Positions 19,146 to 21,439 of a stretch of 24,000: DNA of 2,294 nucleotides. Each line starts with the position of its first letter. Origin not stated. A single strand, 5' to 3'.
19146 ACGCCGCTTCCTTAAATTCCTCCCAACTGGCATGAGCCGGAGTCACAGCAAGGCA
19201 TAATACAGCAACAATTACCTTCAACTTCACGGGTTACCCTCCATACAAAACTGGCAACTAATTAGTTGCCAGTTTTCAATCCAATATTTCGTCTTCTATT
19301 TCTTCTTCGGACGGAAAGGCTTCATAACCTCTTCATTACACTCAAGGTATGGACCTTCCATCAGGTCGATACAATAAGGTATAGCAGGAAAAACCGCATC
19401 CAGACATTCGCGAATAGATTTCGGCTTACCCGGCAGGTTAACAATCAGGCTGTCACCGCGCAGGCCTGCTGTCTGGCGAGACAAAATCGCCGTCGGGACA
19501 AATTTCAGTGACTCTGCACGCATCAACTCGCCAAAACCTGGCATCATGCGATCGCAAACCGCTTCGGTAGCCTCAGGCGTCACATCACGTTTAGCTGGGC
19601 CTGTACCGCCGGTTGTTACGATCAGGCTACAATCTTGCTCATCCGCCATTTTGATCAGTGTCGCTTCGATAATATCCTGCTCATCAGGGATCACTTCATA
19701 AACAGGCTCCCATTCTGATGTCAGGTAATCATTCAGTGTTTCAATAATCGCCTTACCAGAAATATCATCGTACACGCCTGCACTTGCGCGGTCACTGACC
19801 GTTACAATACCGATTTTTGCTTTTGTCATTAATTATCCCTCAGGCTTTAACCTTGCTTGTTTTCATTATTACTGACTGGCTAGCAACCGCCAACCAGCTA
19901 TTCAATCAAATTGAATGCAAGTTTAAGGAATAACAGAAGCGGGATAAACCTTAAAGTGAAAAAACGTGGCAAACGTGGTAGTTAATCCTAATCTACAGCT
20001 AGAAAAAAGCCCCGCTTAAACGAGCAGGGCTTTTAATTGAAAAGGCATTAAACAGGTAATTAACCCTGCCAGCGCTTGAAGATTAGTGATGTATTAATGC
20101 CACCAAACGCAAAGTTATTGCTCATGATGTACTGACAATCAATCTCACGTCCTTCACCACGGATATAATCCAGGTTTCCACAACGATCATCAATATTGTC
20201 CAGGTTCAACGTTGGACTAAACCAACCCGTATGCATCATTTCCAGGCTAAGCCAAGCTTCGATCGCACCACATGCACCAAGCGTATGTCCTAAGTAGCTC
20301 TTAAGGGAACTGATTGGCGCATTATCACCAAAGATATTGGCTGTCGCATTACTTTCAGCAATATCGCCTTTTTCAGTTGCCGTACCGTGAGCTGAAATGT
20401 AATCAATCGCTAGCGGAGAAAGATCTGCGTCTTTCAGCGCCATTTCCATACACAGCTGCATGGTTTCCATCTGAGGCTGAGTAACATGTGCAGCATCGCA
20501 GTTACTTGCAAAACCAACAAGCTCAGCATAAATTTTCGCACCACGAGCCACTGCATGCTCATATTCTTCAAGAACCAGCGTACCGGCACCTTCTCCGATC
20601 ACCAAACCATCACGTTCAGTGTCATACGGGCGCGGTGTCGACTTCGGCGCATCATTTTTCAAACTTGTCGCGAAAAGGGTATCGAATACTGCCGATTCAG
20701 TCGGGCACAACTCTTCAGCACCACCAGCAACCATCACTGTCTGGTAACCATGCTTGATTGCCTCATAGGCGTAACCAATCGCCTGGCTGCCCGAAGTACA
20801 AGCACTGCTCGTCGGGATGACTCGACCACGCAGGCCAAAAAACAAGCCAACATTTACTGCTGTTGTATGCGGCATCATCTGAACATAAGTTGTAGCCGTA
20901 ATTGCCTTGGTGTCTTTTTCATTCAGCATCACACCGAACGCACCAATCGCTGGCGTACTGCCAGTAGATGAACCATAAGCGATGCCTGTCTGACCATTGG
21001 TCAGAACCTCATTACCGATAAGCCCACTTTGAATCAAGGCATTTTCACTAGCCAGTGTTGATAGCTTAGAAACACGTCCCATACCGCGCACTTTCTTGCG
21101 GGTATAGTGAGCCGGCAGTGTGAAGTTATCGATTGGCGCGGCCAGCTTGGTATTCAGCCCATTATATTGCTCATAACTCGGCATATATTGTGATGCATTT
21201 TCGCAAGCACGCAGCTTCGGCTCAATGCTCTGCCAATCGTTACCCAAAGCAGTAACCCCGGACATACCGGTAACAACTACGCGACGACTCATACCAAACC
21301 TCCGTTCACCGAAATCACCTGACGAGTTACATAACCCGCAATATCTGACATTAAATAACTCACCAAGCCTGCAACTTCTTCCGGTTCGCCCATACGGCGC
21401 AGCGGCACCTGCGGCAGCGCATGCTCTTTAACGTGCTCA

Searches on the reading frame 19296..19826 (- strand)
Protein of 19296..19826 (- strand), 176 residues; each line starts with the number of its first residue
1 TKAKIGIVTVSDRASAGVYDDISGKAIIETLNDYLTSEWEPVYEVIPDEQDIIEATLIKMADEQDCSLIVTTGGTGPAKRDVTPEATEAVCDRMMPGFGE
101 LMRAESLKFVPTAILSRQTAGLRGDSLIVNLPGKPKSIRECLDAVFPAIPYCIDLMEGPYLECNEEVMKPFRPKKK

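Call 17: search_protein_families(library=pfam, proteins=[window:19296-19826:-], max_evalue=0.001)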
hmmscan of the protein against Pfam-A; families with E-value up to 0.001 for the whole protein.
window:19296-19826:- (176 aa): 1 family
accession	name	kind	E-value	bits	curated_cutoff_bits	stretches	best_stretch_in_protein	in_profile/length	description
PF00994.29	MoCF_biosynth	-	1.3e-28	100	26.6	1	6-149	1-142/144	Probable molybdopterin binding domain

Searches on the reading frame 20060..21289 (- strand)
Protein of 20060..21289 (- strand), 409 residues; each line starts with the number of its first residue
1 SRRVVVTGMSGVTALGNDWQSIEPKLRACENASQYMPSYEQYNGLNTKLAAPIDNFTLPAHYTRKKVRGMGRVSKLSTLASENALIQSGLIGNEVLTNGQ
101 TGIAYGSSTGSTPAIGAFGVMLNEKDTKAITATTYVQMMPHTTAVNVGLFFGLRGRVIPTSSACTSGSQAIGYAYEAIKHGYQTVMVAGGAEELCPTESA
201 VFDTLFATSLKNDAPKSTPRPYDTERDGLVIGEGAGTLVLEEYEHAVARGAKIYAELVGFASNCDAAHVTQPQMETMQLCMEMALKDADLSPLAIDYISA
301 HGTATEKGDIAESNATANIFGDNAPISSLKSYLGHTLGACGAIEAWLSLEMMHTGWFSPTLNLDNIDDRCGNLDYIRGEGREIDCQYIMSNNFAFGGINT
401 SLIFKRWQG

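Call 17: search_protein_families(library=pfam, proteins=[window:20060-21289:-], max_evalue=0.001)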
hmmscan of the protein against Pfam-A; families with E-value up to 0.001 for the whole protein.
window:20060-21289:- (409 aa): 3 families
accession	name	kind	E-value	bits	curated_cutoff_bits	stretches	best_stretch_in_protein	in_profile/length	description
PF00109.32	ketoacyl-synt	-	2e-34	119.7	20.8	1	2-246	2-252/252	Beta-ketoacyl synthase, N-terminal domain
PF02801.28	Ketoacyl-synt_C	-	8.4e-29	100.4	20.8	1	254-363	1-118/119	Beta-ketoacyl synthase, C-terminal domain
PF00108.29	Thiolase_N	-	0.00041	20.2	26.4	1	162-198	83-119/260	Thiolase, N-terminal domain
